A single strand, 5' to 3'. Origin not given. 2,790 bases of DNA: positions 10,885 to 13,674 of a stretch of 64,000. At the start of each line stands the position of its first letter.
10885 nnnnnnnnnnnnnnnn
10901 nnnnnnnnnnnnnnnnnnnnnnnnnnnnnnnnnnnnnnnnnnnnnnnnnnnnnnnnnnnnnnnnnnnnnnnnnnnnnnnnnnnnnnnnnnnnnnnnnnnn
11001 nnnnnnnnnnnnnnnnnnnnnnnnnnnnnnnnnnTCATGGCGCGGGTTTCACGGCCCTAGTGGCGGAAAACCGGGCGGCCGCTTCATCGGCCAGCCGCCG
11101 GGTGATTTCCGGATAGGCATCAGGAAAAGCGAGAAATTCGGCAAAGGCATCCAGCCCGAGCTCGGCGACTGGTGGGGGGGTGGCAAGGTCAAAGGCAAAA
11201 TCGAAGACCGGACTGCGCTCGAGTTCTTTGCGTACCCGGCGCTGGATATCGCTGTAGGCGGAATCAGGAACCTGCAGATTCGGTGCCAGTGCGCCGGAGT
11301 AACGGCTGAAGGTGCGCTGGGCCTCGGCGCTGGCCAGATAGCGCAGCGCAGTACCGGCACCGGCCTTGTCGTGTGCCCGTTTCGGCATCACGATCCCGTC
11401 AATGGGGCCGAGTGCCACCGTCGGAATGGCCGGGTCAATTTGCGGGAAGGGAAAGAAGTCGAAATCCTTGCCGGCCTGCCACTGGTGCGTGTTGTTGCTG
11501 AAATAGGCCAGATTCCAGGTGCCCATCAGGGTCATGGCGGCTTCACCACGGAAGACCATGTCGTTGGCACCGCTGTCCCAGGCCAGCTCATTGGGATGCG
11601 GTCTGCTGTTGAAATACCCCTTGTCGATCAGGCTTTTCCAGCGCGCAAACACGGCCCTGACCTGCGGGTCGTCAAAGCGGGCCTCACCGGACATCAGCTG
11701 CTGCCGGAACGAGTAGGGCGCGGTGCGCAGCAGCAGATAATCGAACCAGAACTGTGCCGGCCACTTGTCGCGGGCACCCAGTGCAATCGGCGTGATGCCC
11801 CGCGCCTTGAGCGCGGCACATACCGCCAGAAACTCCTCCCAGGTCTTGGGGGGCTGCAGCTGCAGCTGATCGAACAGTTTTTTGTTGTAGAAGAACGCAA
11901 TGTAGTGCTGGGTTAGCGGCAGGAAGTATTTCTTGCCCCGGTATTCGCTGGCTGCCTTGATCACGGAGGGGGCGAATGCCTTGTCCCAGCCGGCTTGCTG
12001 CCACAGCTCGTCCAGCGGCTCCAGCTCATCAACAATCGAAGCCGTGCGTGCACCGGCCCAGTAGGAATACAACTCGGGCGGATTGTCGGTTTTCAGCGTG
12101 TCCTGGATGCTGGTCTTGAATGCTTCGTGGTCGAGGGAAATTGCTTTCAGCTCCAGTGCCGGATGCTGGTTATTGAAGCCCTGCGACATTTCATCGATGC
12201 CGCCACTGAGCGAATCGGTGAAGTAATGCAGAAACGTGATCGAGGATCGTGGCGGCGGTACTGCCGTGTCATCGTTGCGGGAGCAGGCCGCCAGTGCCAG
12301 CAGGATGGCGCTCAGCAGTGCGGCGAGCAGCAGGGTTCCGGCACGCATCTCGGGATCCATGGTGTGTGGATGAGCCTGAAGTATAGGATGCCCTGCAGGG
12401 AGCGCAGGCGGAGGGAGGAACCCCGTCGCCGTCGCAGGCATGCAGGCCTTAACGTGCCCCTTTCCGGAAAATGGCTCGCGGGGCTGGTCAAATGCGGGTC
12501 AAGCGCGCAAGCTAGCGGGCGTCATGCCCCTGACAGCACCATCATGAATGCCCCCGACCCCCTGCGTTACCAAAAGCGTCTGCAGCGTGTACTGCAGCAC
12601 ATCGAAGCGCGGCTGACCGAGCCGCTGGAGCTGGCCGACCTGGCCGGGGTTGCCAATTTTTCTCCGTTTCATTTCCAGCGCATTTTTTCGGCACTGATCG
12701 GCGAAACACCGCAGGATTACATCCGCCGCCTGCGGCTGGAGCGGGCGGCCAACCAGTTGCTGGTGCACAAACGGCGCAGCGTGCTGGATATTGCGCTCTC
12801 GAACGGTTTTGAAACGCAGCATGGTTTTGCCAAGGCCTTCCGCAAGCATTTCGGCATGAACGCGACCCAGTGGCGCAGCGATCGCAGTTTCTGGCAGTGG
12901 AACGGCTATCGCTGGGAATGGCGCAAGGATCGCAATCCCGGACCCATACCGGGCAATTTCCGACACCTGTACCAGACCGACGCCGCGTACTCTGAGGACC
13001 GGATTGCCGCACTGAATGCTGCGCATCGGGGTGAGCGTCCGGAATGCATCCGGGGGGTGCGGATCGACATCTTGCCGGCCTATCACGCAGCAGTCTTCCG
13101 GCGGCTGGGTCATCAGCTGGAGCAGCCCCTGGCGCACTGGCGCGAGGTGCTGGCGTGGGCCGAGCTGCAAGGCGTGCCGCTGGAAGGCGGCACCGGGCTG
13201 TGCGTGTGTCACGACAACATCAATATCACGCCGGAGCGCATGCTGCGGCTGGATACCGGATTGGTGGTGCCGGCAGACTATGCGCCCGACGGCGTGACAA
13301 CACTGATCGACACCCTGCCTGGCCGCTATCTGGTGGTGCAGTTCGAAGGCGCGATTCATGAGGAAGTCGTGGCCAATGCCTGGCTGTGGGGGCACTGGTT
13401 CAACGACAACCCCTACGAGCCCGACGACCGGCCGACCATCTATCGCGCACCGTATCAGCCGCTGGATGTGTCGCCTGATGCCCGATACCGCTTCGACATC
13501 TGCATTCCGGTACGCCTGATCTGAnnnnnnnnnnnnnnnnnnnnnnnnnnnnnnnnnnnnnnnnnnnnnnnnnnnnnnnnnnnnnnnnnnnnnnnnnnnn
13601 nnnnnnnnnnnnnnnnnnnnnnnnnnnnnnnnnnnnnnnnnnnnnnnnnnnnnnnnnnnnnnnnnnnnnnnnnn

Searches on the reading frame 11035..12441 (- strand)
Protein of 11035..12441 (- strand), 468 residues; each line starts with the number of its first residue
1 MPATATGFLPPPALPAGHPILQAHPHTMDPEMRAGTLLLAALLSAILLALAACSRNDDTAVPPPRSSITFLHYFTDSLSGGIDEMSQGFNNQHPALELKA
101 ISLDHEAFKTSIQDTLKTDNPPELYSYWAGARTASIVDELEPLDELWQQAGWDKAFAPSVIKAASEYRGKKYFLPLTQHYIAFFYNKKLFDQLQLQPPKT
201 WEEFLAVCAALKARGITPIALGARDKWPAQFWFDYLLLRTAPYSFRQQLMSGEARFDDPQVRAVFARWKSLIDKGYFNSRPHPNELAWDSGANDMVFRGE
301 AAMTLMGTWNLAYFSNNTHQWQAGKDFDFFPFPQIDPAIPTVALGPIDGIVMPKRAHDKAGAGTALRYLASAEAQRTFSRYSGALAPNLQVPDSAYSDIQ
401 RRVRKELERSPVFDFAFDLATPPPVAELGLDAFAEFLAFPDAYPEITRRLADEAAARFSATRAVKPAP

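Call 13: search_protein_families(library=pfam, proteins=[window:11035-12441:-], max_evalue=0.001)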
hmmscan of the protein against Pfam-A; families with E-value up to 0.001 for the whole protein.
window:11035-12441:- (468 aa): 2 families
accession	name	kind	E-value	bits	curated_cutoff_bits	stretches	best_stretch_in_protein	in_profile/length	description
PF01547.30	SBP_bac_1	-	7.4e-32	112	26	1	83-375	11-306/307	Bacterial extracellular solute-binding protein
PF13416.11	SBP_bac_8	-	6e-29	102.1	27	1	88-395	5-269/279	Bacterial extracellular solute-binding protein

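Call 42: search_protein_families(library=ncbifam, proteins=[window:11035-12441:-], max_evalue=0.01)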
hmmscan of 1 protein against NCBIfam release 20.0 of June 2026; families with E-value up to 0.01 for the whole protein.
window:11035-12441:- (468 aa): 5 families
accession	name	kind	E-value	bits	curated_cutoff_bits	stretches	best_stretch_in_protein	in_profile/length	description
TIGR03851.1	chitin_NgcE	equivalog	3.6e-21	75.6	399.65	1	87-385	61-367/450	N-acetylglucosamine/diacetylchitobiose ABC transporter substrate-binding protein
TIGR03850.1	bind_CPR_0540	equivalog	3.9e-11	42.2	299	1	168-393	148-368/437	carbohydrate ABC transporter substrate-binding protein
NF040930.1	ABC_arch_GlcS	equivalog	7.8e-09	34.9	500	1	109-316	45-259/444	glucose ABC transporter substrate-binding protein GlcS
NF008211.0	PRK10974.1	equivalog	1.3e-08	33.9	411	1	66-217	27-187/439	sn-glycerol-3-phosphate ABC transporter substrate-binding protein UgpB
NF007011.0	PRK09474.1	equivalog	1e-05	24.6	291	1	163-312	121-259/396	maltose/maltodextrin ABC transporter substrate-binding protein MalE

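Call 48: search_solved_structures(query=window:11035-12360:-, max_evalue=0.001)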
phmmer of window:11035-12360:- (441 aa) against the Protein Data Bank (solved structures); distinct sequences matched with E-value up to 0.001: 474 (the best 60 are shown).
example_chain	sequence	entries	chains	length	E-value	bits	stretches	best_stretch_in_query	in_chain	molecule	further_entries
3ooa_A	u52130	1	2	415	2.1e-37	132.7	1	70-416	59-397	ABC transporter binding protein AcbH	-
3oo6_A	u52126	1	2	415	2.6e-37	132.3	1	70-416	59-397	ABC transporter binding protein AcbH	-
3oo9_A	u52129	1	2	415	2.6e-37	132.3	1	70-416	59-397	ABC transporter binding protein AcbH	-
3oo8_A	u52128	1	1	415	8.2e-37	130.7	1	70-415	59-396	ABC transporter binding protein AcbH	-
3oo7_A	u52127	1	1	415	1.7e-36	129.6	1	70-414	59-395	ABC transporter binding protein AcbH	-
4g68_B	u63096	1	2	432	1.1e-29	107.2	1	24-347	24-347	ABC transporter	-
4g68_A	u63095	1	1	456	1.2e-29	107.1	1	24-347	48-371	ABC transporter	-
3vxb_A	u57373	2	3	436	6.8e-27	98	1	74-349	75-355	Putative sugar-binding lipoprotein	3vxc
8xba_A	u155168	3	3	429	7.5e-26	94.6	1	39-334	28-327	XylA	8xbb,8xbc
2b3b_A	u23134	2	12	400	6.7e-25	91.4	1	89-374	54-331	glucose-binding protein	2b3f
7ehp_A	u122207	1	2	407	1.6e-24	90.2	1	85-388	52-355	chitin oligosaccahride binding protein NagB1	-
7eho_A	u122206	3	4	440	2.1e-22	83.2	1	88-308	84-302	Chitin oligosaccharide binding protein NagB2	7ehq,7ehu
3zkk_A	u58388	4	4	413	5.2e-21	78.6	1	24-398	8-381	XOS BINDING PROTEIN | PUTATIVE SUGAR TRANSPORTER SOLUTE-BINDING PROTEIN | SUGAR TRANSPORTER SOLUTE-BINDING PROTEIN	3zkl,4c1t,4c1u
8hqq_A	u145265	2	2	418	4.5e-14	55.7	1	116-369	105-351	Probable binding protein component of ABC sugar transporter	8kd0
4r2b_A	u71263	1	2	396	2.3e-12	50.1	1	113-375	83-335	Extracellular solute-binding protein family 1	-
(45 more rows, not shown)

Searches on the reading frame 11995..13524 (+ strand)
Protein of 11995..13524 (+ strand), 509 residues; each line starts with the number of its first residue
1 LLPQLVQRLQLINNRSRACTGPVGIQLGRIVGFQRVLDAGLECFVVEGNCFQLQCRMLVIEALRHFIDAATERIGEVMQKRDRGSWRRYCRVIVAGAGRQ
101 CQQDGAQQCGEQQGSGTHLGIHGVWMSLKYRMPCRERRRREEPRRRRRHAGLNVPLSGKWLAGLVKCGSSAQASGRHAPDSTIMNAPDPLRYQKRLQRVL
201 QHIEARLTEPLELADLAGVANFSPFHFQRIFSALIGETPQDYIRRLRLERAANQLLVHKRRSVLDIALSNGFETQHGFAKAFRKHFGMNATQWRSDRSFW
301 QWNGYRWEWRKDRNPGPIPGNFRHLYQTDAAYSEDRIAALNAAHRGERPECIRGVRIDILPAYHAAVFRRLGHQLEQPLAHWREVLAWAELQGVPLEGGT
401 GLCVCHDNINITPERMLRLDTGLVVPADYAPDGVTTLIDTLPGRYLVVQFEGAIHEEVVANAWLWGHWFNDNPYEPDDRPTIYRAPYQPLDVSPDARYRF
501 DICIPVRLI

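Call 13: search_protein_families(library=pfam, proteins=[window:11995-13524:+], max_evalue=0.001)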
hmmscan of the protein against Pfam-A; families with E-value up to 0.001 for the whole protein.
window:11995-13524:+ (509 aa): 4 families
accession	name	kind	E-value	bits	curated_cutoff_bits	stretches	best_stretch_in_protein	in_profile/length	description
PF12833.13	HTH_18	-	1.8e-21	76.7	33.6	1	216-295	1-79/80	Helix-turn-helix domain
PF06445.20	GyrI-like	-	1.6e-16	61.4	26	1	356-507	4-155/155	GyrI-like small molecule binding domain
PF00165.29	HTH_AraC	-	4.5e-12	46.2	26.6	1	203-244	1-42/42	Bacterial regulatory helix-turn-helix proteins, AraC family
PF14526.11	Cass2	-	5.4e-08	33.6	27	1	381-506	31-150/150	Integron-associated effector binding protein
